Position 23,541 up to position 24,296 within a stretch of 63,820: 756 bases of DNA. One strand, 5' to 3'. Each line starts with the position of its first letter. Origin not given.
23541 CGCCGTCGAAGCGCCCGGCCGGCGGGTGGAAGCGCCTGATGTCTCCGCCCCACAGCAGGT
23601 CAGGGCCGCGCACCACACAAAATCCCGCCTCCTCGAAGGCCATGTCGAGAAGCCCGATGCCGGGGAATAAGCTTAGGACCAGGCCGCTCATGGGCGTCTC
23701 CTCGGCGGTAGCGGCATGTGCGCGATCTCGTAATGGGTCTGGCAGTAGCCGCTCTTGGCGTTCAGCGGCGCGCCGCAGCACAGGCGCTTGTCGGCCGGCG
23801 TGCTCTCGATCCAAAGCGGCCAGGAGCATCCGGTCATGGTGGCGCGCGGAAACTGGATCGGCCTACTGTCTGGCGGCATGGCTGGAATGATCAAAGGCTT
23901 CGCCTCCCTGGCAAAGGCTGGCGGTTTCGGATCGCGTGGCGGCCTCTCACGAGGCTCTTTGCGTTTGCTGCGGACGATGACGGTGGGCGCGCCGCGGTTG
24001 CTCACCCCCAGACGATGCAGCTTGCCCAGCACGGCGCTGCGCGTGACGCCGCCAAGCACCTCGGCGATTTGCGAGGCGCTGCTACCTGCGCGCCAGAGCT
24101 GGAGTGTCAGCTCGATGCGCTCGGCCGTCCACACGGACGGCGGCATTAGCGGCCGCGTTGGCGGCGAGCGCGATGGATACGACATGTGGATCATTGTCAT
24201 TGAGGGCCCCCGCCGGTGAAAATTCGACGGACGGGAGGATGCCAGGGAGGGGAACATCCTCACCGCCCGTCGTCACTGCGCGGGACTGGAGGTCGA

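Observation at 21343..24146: Leftward early operon assembled from host cell-cycle and nucleoid regulator homologues (GcrA, GapR, C5 methyltransferase, wHTH, RHH, DUF1376, Myb-like)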

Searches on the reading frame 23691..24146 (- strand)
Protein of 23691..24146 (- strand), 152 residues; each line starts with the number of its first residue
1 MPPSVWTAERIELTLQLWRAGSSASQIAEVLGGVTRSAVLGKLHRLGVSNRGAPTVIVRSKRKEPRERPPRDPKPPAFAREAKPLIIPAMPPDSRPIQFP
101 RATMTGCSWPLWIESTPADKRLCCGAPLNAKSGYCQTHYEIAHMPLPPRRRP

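Call 7: search_dna_similar(query=window:23691-24146:-, collection=phages, mode=protein, max_rows=40, max_evalue=0.001)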
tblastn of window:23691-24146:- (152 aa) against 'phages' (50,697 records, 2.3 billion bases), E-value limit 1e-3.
Records with a match: 6; places in all: 6; records where one place covers at least 80% of the query: 0.
Best place of each record, by identity: <60% 6.
By first word of the organism name: Brevundimonas 5; Phaeobacter 1.
By host as written in the record: Brevundimonas pondensis LVF1 4; Phaeobacter inhibens DSM 17395 1; Brevundimonas pondensis EIF1 1.
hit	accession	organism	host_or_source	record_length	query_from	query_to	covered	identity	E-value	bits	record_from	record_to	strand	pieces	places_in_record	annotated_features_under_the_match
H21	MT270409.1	Phaeobacter phage MD18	Phaeobacter inhibens DSM 17395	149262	6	48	28%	55.8%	1e-6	52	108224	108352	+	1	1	hypothetical protein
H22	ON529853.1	Brevundimonas phage vB_BpoS-Bambus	Brevundimonas pondensis LVF1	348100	2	48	31%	40.4%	6e-4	44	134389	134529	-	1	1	cell cycle regulator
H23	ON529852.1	Brevundimonas phage vB_BpoS-Kabachok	Brevundimonas pondensis LVF1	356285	2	48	31%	40.4%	1e-3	44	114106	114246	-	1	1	cell cycle regulator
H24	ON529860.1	Brevundimonas phage vB_BpoS-Papperlapapp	Brevundimonas pondensis LVF1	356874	2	49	32%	39.6%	5e-4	45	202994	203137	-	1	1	cell cycle regulator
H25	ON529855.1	Brevundimonas phage vB_BpoS-Domovoi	Brevundimonas pondensis EIF1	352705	2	49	32%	39.6%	8e-4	44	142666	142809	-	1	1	cell cycle regulator protein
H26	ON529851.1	Brevundimonas phage vB_BpoS-Marchewka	Brevundimonas pondensis LVF1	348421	2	49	32%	37.5%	3e-4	45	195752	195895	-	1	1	cell cycle regulator protein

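Call 10: search_protein_families(library=phrogs, max_evalue=0.001, proteins=[window:23691-24146:-])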
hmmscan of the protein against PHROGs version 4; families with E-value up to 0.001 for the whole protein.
window:23691-24146:- (152 aa): 1 family
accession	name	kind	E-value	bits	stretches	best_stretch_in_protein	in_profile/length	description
phrog_16311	-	unknown function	5.2e-14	53.7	1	4-140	3-141/151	-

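Call 11: find_related_loci(query=window:23691-24146:-, collection=viral_contigs, flank=6000)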
Query window:23691-24146:- (152 aa) in viral_contigs; peptide patterns used: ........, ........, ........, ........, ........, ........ (x = any residue, [..] = any of these).
10 stretches matched a pattern, but none encodes a relative of the query by tblastn (E <= 1e-3).

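Call 13: find_homologous_proteins(query=window:23691-24146:-, max_evalue=0.00001)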
Query window:23691-24146:- (152 aa): 34 proteins with E <= 0.00001 among 84 candidates.
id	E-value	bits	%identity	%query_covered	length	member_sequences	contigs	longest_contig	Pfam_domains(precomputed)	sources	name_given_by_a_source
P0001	3.5e-97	341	100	100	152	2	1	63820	PF07750.18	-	-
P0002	1.2e-18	85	36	95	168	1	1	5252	PF07750.18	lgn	-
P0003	4.5e-18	83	38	95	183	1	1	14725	PF07750.18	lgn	-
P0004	1.1e-17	82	36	96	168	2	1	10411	PF07750.18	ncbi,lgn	-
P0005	3.4e-17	81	34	96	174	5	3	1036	PF07750.18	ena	-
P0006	4.3e-17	80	35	95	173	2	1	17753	PF07750.18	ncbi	-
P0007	1.1e-16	79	34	96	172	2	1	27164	PF07750.18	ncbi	-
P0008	1.3e-16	79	34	95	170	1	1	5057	PF07750.18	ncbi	-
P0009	1.9e-16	78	34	96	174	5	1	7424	PF07750.18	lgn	-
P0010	2.5e-16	78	35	95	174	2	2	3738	PF07750.18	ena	-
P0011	3.5e-16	77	35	96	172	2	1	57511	PF07750.18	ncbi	-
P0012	4.0e-16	77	34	96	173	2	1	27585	PF07750.18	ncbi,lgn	-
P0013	5.1e-16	77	36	95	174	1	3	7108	PF07750.18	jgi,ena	-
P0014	1.7e-15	75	36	96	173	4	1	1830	PF07750.18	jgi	-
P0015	4.4e-15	74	35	96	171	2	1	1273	PF07750.18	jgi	-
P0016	4.8e-15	74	36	96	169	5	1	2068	PF07750.18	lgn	-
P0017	7.0e-15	73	38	96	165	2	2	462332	PF07750.18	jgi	jgi:GcrA cell cycle regulator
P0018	1.3e-14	72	37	93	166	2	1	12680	PF07750.18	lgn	-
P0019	2.7e-14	71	34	96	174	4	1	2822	PF07750.18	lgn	-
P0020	4.7e-14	70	33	95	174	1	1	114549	PF07750.18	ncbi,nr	ncbi:MAG: GcrA cell cycle regulator [Hellea sp.]|nr:GcrA cell cycle regulator [Hellea sp.]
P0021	1.2e-13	69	36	96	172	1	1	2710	PF07750.18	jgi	-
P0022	3.4e-13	68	30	96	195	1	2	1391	PF07750.18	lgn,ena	-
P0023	5.5e-13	67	39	95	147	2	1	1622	PF07750.18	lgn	-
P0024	9.9e-13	66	39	88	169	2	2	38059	PF07750.18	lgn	-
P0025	1.0e-12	66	32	97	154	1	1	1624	PF07750.18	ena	-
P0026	5.4e-12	64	49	59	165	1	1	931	PF07750.18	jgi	-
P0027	2.1e-11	62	36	94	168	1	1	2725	PF07750.18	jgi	jgi:GcrA cell cycle regulator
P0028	9.2e-11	60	36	96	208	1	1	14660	PF07750.18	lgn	-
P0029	2.6e-10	58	35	94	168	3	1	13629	PF07750.18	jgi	jgi:hypothetical protein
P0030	4.7e-10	57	34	94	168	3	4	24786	PF07750.18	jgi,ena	jgi:GcrA cell cycle regulator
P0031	1.2e-9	56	34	94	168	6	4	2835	PF07750.18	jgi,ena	jgi:GcrA cell cycle regulator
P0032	3.0e-9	55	35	91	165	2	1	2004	PF07750.18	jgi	jgi:GcrA cell cycle regulator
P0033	9.0e-9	53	34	94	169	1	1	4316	PF07750.18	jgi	jgi:GcrA cell cycle regulator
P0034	2.2e-8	52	34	92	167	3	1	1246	PF07750.18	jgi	jgi:GcrA cell cycle regulator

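Call 15: find_related_loci(query=A1, collection=viral_contigs, flank=8000)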
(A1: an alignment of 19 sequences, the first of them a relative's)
Query A1 (152 aa) in viral_contigs; peptide patterns used: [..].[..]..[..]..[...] (x = any residue, [..] = any of these).
410 stretches matched a pattern; 365 encode a relative of the query (tblastn E <= 1e-3); the best 80 are kept; 80 distinct loci.
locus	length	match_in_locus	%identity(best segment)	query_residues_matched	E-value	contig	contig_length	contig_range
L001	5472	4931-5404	35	6-142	5e-20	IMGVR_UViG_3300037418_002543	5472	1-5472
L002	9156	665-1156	35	4-145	3e-18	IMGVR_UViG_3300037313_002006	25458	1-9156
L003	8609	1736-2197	38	5-151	9e-18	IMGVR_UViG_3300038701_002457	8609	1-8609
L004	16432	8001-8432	35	4-142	6e-17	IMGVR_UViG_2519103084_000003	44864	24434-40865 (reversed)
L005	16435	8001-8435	37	4-142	9e-17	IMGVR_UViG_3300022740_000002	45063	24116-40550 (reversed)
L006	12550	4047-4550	32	5-149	2e-16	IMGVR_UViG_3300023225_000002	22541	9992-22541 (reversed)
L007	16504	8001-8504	32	5-149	2e-16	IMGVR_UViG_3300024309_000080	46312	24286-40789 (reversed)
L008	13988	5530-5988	33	2-152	1e-16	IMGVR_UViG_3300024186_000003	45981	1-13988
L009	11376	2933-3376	35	6-146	1e-16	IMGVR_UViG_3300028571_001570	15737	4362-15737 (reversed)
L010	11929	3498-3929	33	6-152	2e-16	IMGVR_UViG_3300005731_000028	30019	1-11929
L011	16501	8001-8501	31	6-149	3e-16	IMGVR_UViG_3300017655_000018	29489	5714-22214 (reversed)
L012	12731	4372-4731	37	6-142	2e-16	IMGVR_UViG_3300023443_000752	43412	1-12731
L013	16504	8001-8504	34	1-151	4e-16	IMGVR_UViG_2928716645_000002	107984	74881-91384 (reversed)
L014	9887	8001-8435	35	6-150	4e-16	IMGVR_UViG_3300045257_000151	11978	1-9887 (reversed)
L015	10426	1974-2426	36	6-143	5e-16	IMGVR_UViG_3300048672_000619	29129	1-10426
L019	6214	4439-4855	35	11-151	1e-15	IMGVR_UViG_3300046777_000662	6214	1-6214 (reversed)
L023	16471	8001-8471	33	6-142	3e-15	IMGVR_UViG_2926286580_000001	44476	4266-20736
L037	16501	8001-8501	31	1-151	4e-14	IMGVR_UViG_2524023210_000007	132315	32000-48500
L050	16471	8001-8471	31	6-147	1e-13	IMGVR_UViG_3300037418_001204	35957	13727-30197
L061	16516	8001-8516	30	6-151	1e-12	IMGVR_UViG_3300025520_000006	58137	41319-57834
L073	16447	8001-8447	31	6-145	2e-12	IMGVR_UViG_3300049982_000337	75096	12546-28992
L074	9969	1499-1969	30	6-144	2e-12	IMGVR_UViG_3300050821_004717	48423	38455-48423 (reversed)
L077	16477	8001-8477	31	3-144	2e-12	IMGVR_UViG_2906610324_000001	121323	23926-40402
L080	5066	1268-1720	34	3-143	3e-12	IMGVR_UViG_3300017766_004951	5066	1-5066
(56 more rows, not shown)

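Call 21: search_protein_families(library=pfam, max_evalue=0.01, proteins=[L077:9174-9797:+, L023:8528-9058:+, L073:9989-12919:+, L080:2493-2870:+, L061:5040-6728:+, L037:9180-9554:+, L019:5263-5601:+, L013:6448-6981:+, L006:3578-4024:+, L050:5279-5623:+])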
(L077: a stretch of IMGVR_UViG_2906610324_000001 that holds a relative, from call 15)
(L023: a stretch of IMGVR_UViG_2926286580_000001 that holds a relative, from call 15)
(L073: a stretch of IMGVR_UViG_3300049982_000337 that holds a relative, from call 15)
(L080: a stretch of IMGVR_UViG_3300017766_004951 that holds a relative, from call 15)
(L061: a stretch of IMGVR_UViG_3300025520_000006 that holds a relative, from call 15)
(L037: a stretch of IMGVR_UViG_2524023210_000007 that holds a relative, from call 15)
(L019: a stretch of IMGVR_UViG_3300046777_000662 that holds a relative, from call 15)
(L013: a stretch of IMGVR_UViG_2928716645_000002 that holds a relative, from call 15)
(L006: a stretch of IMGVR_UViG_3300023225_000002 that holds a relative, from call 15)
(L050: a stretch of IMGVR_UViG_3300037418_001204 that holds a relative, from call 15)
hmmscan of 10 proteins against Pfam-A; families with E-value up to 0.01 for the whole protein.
L077:9174-9797:+ (207 aa): 1 family
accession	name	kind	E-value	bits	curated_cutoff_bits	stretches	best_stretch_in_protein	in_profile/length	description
PF05063.20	MT-A70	-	1.7e-18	67.6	23.9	1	14-175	1-172/172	MT-A70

L023:8528-9058:+ (176 aa): 0 families

L073:9989-12919:+ (976 aa): 1 family
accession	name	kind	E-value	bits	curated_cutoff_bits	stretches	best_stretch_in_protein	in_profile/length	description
PF01555.25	N6_N4_Mtase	-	2.3e-15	57.6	26.7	1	635-948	3-217/221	DNA methylase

L080:2493-2870:+ (125 aa): 2 families
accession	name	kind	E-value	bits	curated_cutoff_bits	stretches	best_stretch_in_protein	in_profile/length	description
PF01726.22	LexA_DNA_bind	-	2.8e-13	49.9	23.7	1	8-70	2-64/65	LexA DNA binding domain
PF12802.13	MarR_2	-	0.004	17.7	27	1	9-64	2-52/61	MarR family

L061:5040-6728:+ (562 aa): 2 families
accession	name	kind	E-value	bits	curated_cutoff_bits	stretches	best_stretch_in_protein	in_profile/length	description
PF17338.8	GP88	-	1e-11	45.6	24.4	1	54-245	6-229/230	Gene product 88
PF23872.1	DUF7227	-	2.5e-07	31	27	1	225-259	178-213/223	Domain of unknown function (DUF7227)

L037:9180-9554:+ (124 aa): 2 families
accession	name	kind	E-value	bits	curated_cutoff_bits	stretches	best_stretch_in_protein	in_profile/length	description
PF00486.34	Trans_reg_C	-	1.8e-05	25.1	26.2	1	38-107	5-77/77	Transcriptional regulatory protein, C terminal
PF14077.11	WD40_alt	-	0.0075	16.5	25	0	7-23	15-31/48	Alternative WD40 repeat motif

L019:5263-5601:+ (112 aa): 1 family
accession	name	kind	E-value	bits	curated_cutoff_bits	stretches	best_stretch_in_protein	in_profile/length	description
PF08299.17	Bac_DnaA_C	-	3.4e-09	37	31.5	1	21-85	3-67/69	Bacterial dnaA protein helix-turn-helix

L013:6448-6981:+ (177 aa): 1 family
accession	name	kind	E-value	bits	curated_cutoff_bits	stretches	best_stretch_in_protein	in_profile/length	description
PF13455.12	MUG113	-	6.1e-11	43.2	22.3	1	18-78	2-66/73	Meiotically up-regulated gene 113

L006:3578-4024:+ (148 aa): 1 family
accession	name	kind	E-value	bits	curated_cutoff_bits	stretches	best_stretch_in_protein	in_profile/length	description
PF05866.16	RusA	-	1e-21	78.2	22.8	1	19-135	8-123/124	Endodeoxyribonuclease RusA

L050:5279-5623:+ (114 aa): 1 family
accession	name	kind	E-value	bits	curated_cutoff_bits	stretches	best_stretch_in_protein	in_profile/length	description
PF05866.16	RusA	-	1.3e-13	52.1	22.8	1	6-109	2-123/124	Endodeoxyribonuclease RusA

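Call 27: search_protein_families(library=phrogs, max_evalue=0.001, proteins=[L023:8528-9058:+, L077:9174-9797:+, L074:2065-2757:+, L037:9180-9554:+, L080:2493-2870:+])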
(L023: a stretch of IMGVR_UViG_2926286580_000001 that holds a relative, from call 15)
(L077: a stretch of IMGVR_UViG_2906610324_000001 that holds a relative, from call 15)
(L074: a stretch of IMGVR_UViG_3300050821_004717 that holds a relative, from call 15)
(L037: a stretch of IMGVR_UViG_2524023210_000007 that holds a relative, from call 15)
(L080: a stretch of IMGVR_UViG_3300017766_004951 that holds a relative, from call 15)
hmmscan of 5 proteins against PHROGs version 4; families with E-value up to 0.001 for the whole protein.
L023:8528-9058:+ (176 aa): 1 family
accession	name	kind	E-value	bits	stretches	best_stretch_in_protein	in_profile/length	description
phrog_799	-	other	3.5e-26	93.4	1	1-165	200-372/458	DNA methyltransferase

L077:9174-9797:+ (207 aa): 3 families
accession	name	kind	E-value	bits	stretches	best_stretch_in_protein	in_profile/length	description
phrog_359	-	other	5.5e-37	129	1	9-186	117-304/329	DNA methyltransferase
phrog_21315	-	unknown function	1.7e-21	77.7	1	14-180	240-411/415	-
phrog_10837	-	unknown function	3e-12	47.7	1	66-187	1-133/139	-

L074:2065-2757:+ (230 aa): 14 families
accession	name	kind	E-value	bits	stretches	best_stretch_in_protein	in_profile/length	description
phrog_67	-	other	1.1e-47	164.5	1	10-217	123-354/743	DNA methyltransferase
phrog_3008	-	other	5.6e-24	85.7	1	131-221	134-226/244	DNA methyltransferase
phrog_498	-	other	2.9e-22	79.9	1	29-217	224-431/633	DNA methyltransferase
phrog_23224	-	other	1.6e-20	74.7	1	18-217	75-303/305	DNA methyltransferase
phrog_18293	-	other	5.3e-20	72.6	1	145-210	45-111/119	methyltransferase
phrog_8769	-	other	2.2e-15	57.3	1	156-207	2-54/71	methyltransferase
phrog_23148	-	unknown function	1e-14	55.9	1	135-209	74-149/165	-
phrog_6952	-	other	7.5e-11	43.2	1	145-208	113-177/181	DNA methyltransferase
phrog_23085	-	unknown function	8.2e-11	42.7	1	144-209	42-108/138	-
phrog_10183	-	other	4.3e-07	29.6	0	165-201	116-152/889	DNA methyltransferase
phrog_16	-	DNA, RNA and nucleotide metabolism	5.7e-07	29.1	1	156-209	859-912/986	DNA helicase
phrog_12517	-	unknown function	1.2e-06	28.9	1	161-208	102-149/316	-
phrog_18146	-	other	1.4e-06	28.5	1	153-196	56-101/452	DNA methyltransferase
phrog_6025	-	other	6.2e-06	26.9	1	9-44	10-50/192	DNA methyltransferase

L037:9180-9554:+ (124 aa): 0 families

L080:2493-2870:+ (125 aa): 3 families
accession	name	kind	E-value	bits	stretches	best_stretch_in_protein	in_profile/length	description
phrog_3502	-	unknown function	3.9e-13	50.6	1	8-75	47-114/131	-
phrog_24920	-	unknown function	4.1e-10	40.7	1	8-74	2-68/125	-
phrog_362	-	transcription regulation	1e-09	39.6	1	9-75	3-69/106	transcriptional repressor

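Call 31: search_solved_structures(query=window:23691-24146:-, max_evalue=0.01, show_alignments=3)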
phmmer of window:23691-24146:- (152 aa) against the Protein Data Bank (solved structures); distinct sequences matched with E-value up to 0.01: 2.
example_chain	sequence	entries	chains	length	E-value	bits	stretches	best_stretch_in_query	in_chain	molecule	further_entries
7ye1_G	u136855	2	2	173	1.1e-17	67.4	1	6-150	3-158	Cell cycle regulatory protein GcrA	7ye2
5yiu_A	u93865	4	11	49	1.1e-11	48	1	5-48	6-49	Cell cycle regulatory protein GcrA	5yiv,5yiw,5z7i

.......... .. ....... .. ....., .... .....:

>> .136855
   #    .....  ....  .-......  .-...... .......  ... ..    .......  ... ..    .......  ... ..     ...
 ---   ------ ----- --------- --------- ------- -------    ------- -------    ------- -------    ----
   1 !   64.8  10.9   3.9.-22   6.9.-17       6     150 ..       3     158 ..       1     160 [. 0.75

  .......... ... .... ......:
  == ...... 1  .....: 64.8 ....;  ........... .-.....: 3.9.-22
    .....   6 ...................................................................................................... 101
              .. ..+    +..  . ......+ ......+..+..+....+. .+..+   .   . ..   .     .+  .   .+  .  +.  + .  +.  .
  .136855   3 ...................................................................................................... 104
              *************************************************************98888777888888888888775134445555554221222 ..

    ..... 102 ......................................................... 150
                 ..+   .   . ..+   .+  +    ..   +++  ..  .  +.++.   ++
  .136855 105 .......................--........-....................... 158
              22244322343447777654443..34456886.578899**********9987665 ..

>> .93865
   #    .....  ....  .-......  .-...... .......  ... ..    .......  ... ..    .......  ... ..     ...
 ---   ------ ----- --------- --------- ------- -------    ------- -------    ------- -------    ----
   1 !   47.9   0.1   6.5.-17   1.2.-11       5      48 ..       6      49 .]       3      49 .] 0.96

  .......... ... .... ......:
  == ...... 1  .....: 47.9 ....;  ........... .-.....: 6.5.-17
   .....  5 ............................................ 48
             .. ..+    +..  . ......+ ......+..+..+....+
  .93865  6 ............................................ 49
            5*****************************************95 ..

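Call 65: find_related_loci(query=window:23691-24146:-, collection=genome_contigs, flank=8000)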
Query window:23691-24146:- (152 aa) in genome_contigs; peptide patterns used: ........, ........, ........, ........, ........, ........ (x = any residue, [..] = any of these).
415 stretches matched a pattern; 9 encode a relative of the query (tblastn E <= 1e-3); 9 distinct loci.
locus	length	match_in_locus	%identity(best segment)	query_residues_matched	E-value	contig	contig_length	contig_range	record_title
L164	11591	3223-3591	36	1-143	1e-18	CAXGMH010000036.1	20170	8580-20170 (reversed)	MAG TPA_asm: uncultured Alphaproteobacteria bacterium isolate ERR594289_concoct_115 genome assembly, contig: ERZ6778252.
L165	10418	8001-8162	61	2-55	8e-18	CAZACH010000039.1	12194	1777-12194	MAG TPA_asm: uncultured Sphingomonadaceae bacterium isolate binchicken_co173_105 genome assembly, contig: NODE_17737_len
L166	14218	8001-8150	62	6-55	4e-16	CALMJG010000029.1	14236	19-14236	MAG TPA_asm: uncultured Novosphingobium sp. isolate SRR2107219_bin.34_CONCOCT_v1.1_MAG genome assembly, contig: ERZ79492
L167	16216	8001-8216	46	6-87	2e-15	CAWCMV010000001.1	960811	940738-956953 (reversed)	MAG: uncultured Alphaproteobacteria bacterium isolate MFD05442.bin.2.71 genome assembly, contig: contig_26160, whole gen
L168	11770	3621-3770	58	6-55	1e-15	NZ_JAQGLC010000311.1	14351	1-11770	MAG: Sphingomonas bacterium isolate RYN_525 scaffold_845609, whole genome shotgun sequence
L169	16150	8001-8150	60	6-55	2e-15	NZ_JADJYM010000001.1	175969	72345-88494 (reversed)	MAG: Novosphingobium sp. isolate Lyne_18-Q3-R50-59_BATAC.36 tig00003214-10-1758080, whole genome shotgun sequence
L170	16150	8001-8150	58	6-55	5e-14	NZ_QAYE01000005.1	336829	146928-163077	Sphingomonas faeni strain MA-olki Ga0191658_105, whole genome shotgun sequence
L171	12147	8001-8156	52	4-55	2e-13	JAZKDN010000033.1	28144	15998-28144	MAG: Pseudomonadota bacterium isolate DC_HB_01_SPN181219-bin053 DCHB01SPN_B053_0_000000000033, whole genome shotgun sequ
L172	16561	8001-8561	56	5-93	3e-12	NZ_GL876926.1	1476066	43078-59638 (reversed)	Novosphingobium nitrogenifigens DSM 19370 scaffold00002, whole genome shotgun sequence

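Call 84: search_protein_families(library=ncbifam, max_evalue=0.01, proteins=[window:23691-24146:-])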
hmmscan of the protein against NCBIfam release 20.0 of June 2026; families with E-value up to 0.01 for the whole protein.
window:23691-24146:- (152 aa): 1 family
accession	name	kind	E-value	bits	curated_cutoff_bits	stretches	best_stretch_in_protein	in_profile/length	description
NF050816.1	sig70cofacGcrA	equivalog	4.7e-23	82.3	280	1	5-146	2-153/173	cell cycle sigma 70 cofactor GcrA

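Call 100: predict_structure(alignment_id=A1)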
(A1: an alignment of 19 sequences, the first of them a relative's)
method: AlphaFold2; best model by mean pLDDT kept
length: 152 residues; sequences in the alignment: 19
mean_pLDDT: 75.7   pTM: 0.36
mean pLDDT of the five models: 75.7, 75.7, 74.4, 74.1, 73.6
residues with pLDDT >= 90: 40; 70-90: 61; 50-70: 37; < 50: 14
segments of 3 or more residues with pLDDT < 50: 53-63
pLDDT, mean of each block of 10 residues (from residue 1): 76 95 96 94 86 48 54 57 57 73 78 76 83 85 78 66
secondary structure, 60 per line:
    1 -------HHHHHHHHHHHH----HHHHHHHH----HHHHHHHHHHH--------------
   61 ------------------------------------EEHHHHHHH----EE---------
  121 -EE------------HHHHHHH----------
elements in order: H8-19 H24-31 H36-46 H99-105 H136-142
